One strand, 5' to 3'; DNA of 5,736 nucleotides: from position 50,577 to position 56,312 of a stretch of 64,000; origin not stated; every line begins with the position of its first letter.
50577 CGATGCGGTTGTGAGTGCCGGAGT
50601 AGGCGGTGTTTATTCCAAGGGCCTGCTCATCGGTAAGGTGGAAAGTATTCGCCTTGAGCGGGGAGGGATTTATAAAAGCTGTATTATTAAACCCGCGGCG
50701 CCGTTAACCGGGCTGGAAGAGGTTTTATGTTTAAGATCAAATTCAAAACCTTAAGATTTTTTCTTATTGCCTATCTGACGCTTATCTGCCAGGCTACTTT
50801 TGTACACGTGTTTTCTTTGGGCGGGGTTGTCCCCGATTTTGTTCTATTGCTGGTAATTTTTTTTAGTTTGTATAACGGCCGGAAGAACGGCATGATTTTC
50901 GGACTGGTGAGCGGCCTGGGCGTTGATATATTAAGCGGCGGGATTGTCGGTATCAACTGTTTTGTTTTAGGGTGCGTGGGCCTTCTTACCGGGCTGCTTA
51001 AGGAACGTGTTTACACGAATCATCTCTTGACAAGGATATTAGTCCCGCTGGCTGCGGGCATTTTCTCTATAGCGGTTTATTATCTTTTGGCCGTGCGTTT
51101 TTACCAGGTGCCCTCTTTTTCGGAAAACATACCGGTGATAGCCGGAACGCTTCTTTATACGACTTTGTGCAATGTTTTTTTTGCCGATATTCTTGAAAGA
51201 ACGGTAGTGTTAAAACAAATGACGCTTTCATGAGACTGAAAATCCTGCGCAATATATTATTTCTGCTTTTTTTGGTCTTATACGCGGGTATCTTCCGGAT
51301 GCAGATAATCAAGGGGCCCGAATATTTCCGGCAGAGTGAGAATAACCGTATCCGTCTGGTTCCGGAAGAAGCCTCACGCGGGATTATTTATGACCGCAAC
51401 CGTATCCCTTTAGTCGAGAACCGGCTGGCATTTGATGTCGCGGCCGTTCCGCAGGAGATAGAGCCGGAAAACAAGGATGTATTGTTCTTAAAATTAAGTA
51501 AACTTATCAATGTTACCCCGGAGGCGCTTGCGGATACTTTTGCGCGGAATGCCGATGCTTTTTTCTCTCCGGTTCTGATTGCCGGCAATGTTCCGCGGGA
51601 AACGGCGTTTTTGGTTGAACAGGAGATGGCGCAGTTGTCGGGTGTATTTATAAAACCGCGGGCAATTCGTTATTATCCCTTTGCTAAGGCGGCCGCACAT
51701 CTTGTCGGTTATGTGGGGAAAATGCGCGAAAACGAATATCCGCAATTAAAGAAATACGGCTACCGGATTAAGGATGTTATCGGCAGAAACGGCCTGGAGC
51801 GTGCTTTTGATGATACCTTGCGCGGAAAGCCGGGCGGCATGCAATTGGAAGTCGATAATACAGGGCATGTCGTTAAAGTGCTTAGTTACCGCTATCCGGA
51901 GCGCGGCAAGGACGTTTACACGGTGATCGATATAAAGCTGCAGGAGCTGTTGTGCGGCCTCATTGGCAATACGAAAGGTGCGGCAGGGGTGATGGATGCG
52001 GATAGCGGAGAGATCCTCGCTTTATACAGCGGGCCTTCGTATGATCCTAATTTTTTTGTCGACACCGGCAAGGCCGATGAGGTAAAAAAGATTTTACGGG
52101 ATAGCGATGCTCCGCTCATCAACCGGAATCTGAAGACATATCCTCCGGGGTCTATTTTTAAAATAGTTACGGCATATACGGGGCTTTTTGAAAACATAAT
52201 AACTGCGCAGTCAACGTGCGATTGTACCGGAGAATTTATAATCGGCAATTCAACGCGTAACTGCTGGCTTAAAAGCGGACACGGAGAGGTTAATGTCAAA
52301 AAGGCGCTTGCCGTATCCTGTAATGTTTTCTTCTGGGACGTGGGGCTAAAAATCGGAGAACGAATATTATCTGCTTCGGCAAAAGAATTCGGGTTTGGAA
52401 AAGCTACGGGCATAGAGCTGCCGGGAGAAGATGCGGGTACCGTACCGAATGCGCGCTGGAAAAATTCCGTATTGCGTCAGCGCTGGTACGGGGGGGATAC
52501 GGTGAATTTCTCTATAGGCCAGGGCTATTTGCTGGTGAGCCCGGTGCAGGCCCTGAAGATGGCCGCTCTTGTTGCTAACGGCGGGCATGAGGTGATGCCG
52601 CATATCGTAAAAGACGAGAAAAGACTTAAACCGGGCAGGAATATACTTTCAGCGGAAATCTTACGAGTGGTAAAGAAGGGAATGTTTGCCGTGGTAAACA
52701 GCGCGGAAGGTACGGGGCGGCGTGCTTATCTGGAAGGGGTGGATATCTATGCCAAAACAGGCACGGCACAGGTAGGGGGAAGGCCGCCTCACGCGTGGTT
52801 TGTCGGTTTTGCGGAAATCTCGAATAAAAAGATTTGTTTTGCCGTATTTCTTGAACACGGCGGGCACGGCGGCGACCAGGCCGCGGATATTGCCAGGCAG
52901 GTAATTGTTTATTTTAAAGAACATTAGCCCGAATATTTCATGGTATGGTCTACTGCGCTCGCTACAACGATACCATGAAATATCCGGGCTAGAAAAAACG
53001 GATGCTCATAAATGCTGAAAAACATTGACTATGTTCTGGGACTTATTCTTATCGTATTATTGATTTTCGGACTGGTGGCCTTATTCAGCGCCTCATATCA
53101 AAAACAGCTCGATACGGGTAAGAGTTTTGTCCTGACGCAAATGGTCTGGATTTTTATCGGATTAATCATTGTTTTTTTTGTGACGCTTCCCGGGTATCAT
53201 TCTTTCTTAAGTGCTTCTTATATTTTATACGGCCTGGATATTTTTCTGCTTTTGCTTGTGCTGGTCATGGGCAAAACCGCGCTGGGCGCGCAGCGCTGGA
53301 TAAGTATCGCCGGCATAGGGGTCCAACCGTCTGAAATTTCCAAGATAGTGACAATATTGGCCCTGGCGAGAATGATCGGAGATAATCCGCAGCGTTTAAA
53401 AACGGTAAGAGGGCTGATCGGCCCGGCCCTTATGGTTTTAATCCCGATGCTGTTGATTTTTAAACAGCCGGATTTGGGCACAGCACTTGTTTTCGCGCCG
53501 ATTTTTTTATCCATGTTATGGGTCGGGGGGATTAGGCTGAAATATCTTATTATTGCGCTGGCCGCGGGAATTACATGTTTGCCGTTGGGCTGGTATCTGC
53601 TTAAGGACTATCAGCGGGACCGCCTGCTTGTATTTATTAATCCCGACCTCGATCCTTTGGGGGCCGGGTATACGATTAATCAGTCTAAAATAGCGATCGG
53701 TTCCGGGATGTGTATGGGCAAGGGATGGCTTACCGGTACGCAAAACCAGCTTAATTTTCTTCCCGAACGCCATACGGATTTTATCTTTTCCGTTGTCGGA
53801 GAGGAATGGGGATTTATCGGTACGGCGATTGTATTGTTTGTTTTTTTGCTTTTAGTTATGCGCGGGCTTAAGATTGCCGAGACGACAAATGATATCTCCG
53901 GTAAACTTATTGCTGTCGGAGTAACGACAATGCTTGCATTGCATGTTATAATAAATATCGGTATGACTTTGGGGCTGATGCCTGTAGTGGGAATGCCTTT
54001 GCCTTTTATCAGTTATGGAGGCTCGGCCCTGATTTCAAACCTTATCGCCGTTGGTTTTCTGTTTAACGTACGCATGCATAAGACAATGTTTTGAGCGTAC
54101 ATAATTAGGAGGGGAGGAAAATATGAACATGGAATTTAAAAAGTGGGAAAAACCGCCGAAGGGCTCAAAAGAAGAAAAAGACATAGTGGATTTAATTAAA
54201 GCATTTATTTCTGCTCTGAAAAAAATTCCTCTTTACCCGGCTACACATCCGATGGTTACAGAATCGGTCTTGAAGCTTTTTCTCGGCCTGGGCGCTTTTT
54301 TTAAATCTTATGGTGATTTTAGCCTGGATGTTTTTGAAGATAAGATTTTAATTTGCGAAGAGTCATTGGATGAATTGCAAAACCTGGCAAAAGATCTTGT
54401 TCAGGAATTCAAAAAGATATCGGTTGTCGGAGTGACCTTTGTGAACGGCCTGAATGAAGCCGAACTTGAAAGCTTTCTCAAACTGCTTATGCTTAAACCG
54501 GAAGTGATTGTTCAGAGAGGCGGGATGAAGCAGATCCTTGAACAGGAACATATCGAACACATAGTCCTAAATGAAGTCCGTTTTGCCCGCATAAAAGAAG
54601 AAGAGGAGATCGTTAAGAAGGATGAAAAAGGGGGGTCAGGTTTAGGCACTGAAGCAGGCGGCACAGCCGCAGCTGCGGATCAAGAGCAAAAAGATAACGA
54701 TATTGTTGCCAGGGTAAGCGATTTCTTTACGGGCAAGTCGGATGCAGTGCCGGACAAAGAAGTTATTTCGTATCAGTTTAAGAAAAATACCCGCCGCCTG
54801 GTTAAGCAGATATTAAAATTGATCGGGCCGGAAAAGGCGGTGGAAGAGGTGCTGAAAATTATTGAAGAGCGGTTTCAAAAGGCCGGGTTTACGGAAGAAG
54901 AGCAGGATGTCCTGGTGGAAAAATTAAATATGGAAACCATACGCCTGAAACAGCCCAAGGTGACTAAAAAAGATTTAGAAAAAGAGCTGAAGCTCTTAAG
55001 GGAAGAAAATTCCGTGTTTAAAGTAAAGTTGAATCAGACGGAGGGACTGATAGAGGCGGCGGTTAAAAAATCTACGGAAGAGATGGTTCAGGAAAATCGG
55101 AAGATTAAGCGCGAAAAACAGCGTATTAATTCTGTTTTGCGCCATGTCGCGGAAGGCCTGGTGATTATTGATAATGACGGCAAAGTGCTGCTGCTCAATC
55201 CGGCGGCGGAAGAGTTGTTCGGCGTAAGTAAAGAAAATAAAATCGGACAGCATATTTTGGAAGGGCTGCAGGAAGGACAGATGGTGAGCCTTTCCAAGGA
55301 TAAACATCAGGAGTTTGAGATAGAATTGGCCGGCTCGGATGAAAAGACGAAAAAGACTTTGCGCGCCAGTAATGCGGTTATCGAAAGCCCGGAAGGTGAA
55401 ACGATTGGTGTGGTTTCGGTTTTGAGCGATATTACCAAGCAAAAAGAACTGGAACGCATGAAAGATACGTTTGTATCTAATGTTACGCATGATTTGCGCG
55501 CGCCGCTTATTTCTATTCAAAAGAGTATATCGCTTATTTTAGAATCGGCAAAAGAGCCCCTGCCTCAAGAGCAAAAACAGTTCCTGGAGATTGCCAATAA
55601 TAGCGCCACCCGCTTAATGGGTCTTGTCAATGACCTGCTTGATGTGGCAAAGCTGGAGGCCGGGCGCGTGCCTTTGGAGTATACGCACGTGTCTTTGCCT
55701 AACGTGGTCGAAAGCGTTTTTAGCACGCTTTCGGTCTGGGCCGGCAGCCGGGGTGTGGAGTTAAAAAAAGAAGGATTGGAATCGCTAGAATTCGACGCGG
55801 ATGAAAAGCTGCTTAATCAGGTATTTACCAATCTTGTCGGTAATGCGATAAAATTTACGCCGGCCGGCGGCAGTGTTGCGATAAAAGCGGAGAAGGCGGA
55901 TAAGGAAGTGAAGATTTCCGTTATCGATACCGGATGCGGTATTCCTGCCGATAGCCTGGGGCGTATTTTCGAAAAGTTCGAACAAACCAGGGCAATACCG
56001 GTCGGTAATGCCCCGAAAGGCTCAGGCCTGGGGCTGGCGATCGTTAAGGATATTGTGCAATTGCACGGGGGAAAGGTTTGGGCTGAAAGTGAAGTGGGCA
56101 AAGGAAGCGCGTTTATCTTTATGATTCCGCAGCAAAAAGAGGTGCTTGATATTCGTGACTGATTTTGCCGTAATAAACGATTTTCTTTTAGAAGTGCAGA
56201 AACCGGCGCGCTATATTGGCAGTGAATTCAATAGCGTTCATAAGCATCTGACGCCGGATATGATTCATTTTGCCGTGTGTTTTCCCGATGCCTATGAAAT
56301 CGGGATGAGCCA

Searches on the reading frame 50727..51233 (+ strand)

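Call 28: search_protein_families(library=pfam, proteins=[window:50727-51233:+], max_evalue=0.0001)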
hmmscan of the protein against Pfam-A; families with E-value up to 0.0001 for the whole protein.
window:50727-51233:+ (168 aa): 1 family
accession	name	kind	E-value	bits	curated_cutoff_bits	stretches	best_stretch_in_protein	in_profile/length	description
PF04093.17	MreD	-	1.2e-13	51.9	24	1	9-135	8-131/158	rod shape-determining protein MreD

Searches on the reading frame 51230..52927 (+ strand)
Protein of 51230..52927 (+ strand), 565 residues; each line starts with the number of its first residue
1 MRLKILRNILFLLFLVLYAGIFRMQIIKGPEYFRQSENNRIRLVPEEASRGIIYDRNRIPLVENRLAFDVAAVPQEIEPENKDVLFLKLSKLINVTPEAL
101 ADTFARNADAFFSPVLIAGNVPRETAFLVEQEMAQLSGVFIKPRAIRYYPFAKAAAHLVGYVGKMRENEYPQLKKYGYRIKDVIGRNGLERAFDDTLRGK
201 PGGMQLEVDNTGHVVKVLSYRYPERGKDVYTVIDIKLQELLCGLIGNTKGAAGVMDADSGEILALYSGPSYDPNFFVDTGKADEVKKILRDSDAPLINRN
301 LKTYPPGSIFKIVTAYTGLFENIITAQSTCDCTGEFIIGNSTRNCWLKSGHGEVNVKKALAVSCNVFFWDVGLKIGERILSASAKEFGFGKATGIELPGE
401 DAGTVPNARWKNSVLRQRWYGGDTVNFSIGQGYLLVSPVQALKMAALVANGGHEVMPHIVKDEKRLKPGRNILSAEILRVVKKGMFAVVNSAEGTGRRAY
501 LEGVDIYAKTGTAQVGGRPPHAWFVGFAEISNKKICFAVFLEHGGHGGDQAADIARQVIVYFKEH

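Call 28: search_protein_families(library=pfam, proteins=[window:51230-52927:+], max_evalue=0.0001)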
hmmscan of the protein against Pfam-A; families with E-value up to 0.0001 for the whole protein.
window:51230-52927:+ (565 aa): 2 families
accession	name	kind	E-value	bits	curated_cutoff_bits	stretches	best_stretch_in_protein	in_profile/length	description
PF00905.27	Transpeptidase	-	3e-62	211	22.1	1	250-559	1-298/299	Penicillin binding protein transpeptidase domain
PF03717.20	PBP_dimer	-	1.2e-41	143.6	24.4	1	46-217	2-178/180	Penicillin-binding Protein dimerisation domain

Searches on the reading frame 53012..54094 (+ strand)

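Call 28: search_protein_families(library=pfam, proteins=[window:53012-54094:+], max_evalue=0.0001)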
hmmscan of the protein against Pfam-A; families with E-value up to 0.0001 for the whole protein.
window:53012-54094:+ (360 aa): 1 family
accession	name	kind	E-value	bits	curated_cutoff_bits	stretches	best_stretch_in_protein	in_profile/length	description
PF01098.24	FTSW_RODA_SPOVE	-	4.2e-98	329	26.4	1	12-357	7-354/356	Cell cycle protein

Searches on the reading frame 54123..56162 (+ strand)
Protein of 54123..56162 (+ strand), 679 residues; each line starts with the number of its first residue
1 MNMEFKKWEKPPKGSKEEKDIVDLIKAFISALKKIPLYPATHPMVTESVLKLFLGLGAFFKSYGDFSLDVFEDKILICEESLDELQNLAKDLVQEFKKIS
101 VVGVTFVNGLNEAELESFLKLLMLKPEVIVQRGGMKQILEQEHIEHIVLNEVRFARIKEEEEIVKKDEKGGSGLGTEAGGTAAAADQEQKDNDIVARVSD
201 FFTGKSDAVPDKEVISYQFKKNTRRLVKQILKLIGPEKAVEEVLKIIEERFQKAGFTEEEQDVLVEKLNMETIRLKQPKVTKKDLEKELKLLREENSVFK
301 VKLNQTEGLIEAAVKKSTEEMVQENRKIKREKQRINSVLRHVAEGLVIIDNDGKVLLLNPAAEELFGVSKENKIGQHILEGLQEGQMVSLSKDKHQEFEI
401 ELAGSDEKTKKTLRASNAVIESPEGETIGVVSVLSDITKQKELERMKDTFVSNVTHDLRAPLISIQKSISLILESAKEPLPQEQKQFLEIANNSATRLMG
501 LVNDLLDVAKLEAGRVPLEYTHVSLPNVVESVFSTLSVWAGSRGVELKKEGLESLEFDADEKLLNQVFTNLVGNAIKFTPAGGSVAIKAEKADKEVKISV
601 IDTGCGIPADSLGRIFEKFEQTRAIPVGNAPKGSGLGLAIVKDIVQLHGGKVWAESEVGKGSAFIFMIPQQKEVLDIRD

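Call 28: search_protein_families(library=pfam, proteins=[window:54123-56162:+], max_evalue=0.0001)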
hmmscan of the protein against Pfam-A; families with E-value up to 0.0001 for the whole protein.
window:54123-56162:+ (679 aa): 7 families
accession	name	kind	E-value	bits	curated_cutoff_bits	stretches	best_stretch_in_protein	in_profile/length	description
PF02518.31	HATPase_c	-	1e-29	103.6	26.4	1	560-671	2-110/111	Histidine kinase-, DNA gyrase B-, and HSP90-like ATPase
PF00512.31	HisKA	-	5.2e-15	55.7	26.9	1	447-514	2-66/66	His Kinase A (phospho-acceptor) domain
PF00989.32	PAS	-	3.1e-09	37.3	22.6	1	335-437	3-113/113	PAS fold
PF13188.13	PAS_8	-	1.3e-07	31.7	21.8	1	333-382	1-50/65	PAS domain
PF13426.13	PAS_9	-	7.6e-07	29.8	27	1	344-439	2-103/103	PAS domain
PF08448.16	PAS_4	-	2e-06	28.4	23.1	1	340-441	2-109/110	PAS fold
PF12860.13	PAS_7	-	1.9e-05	25.2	27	0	339-444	1-114/115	PAS fold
